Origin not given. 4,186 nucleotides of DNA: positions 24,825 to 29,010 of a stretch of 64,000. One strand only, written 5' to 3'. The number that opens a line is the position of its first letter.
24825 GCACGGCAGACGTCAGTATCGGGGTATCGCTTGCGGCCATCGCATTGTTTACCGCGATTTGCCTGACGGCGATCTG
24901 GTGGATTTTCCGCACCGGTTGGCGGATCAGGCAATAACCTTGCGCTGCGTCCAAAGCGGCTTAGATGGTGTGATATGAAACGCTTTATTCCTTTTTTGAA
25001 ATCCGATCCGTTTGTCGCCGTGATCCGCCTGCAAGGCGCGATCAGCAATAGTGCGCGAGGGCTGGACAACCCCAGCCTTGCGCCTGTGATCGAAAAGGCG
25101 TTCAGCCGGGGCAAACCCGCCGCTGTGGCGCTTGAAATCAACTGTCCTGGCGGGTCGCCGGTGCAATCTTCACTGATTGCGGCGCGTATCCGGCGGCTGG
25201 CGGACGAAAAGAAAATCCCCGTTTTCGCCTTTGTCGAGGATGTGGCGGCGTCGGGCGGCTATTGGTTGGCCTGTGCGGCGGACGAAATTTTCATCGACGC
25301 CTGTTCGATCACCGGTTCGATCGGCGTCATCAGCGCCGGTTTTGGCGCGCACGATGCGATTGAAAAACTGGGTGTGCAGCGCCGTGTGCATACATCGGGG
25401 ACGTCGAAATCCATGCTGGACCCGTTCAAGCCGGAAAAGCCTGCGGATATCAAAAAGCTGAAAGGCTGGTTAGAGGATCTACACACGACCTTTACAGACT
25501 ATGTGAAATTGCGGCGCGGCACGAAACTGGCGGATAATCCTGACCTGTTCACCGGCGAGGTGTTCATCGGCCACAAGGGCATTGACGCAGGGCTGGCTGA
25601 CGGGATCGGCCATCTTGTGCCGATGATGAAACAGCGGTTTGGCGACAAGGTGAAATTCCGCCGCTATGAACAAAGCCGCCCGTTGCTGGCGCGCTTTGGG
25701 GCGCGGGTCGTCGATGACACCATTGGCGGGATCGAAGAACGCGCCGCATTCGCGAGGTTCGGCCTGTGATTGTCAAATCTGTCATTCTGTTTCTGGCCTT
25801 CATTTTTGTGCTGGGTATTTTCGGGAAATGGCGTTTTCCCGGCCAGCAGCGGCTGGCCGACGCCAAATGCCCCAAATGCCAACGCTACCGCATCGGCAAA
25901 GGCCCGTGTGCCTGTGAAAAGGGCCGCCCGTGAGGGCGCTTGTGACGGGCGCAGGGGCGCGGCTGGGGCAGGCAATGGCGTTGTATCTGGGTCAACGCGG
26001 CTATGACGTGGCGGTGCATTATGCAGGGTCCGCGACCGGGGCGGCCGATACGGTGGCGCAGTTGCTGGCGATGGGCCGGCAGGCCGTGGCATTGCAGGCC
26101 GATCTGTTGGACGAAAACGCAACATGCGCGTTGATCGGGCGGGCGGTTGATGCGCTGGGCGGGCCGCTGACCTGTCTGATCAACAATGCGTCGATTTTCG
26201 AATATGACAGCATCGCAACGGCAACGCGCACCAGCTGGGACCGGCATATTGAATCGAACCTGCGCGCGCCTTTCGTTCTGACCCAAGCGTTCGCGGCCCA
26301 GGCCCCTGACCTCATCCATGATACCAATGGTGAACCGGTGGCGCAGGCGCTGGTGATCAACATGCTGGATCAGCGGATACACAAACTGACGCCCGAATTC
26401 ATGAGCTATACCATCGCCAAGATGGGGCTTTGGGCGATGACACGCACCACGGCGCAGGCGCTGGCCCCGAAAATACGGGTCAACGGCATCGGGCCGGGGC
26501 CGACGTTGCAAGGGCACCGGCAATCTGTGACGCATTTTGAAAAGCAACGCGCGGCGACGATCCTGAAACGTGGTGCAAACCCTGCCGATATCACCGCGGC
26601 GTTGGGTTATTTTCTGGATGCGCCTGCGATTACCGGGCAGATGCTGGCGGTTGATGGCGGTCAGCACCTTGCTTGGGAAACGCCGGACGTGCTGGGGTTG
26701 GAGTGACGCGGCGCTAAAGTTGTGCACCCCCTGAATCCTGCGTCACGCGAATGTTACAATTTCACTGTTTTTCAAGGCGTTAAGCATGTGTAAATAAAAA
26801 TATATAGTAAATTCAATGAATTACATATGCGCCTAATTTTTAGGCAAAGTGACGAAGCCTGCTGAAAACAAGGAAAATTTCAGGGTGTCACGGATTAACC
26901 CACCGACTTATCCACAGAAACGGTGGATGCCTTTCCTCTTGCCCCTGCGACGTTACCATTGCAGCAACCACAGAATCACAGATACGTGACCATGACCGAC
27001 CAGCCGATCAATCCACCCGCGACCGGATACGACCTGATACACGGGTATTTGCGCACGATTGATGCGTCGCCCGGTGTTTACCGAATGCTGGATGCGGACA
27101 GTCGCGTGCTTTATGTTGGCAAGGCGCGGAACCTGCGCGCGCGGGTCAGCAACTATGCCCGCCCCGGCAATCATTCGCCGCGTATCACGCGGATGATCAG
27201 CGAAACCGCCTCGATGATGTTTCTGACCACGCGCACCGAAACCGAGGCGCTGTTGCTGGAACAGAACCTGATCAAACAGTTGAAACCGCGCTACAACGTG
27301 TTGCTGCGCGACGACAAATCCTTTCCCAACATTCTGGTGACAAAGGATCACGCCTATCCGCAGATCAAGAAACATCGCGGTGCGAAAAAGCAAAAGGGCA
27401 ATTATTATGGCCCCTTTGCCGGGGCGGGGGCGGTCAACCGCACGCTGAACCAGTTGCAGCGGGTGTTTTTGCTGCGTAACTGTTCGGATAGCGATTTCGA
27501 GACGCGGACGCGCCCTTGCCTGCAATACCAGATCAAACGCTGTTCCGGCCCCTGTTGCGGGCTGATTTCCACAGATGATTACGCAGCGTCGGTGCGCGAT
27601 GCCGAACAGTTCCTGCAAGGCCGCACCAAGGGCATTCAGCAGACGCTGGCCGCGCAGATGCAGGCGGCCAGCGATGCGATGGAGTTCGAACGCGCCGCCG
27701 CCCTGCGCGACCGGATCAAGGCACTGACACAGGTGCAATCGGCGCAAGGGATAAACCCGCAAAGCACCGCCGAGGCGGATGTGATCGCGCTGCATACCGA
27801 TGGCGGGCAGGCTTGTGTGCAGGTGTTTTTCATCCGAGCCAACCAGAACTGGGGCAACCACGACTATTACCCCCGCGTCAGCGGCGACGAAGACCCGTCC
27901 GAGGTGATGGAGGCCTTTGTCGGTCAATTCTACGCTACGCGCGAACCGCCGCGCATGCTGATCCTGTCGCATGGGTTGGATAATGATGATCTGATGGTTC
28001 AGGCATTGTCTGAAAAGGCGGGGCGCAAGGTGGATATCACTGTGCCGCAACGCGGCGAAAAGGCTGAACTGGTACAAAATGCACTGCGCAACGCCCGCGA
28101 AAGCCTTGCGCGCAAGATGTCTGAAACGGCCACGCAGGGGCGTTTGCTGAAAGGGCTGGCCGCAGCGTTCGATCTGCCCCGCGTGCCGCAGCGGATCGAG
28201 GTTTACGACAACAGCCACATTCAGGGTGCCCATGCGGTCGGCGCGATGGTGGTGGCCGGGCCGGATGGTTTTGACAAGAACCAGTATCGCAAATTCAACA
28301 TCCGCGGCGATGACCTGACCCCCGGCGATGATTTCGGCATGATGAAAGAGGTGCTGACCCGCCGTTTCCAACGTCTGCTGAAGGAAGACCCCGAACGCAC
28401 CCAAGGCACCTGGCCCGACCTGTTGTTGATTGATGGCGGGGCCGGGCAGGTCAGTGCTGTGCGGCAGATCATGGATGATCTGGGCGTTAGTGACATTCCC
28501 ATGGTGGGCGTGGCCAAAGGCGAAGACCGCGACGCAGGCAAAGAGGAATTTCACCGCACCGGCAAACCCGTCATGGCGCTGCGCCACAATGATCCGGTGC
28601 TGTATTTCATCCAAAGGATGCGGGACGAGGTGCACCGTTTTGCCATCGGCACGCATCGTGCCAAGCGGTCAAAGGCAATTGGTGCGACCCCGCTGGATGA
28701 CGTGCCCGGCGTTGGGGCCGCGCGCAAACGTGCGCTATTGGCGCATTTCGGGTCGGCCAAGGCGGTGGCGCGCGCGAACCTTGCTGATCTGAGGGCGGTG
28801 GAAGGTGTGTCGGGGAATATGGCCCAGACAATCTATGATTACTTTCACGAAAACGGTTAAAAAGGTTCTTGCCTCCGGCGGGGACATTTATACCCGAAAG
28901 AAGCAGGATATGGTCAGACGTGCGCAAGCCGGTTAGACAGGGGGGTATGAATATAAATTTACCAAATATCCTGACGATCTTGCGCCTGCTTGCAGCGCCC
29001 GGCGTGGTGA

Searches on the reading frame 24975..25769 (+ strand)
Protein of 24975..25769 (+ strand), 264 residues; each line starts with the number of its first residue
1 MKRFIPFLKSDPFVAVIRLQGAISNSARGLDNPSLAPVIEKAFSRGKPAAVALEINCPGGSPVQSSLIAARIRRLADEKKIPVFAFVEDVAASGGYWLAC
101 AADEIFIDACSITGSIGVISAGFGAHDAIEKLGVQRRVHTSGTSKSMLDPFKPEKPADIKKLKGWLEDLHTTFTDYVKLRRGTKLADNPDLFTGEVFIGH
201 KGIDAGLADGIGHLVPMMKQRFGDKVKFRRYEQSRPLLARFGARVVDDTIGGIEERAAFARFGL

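Call 10: search_protein_families(library=pfam, proteins=[window:24975-25769:+], max_evalue=0.01)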
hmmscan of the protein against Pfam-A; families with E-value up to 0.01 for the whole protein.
window:24975-25769:+ (264 aa): 3 families
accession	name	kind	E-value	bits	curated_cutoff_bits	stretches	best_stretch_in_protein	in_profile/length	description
PF01343.23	Peptidase_S49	-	3.3e-30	105.5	24.9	1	78-214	4-140/154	Peptidase family S49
PF25145.1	NfeD1b_N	-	3.5e-09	36.9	40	1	43-125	23-105/189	NfeD1b, N-terminal domain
PF01972.22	SDH_protease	-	0.00066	19.2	31.3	1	50-116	93-155/286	ClpP-like SDH-type serine proteinase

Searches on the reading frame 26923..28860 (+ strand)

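Call 78: search_protein_families(library=pfam, proteins=[window:26923-28860:+], max_evalue=0.00001)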
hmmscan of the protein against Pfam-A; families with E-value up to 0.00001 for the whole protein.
window:26923-28860:+ (645 aa): 6 families
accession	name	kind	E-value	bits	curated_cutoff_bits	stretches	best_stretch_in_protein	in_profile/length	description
PF08459.17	UvrC_RNaseH_dom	-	5.1e-54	182.9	22.3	1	414-575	2-159/159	UvrC RNAse H endonuclease domain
PF22920.2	UvrC_RNaseH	-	7e-41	139.2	24.3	1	284-398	1-116/116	UvrC Ribonuclease H-like domain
PF02151.25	UVR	-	1.2e-08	34.8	21.5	1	240-268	5-33/36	UvrB/uvrC motif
PF01541.30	GIY-YIG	-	1.4e-08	35.3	22.6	1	50-125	2-78/78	GIY-YIG catalytic domain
PF14520.12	HHH_5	-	2.5e-08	34.7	27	1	591-639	4-53/57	Helix-hairpin-helix domain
PF12826.13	HHH_2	-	1.3e-07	32.1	27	1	594-644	8-58/64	Helix-hairpin-helix motif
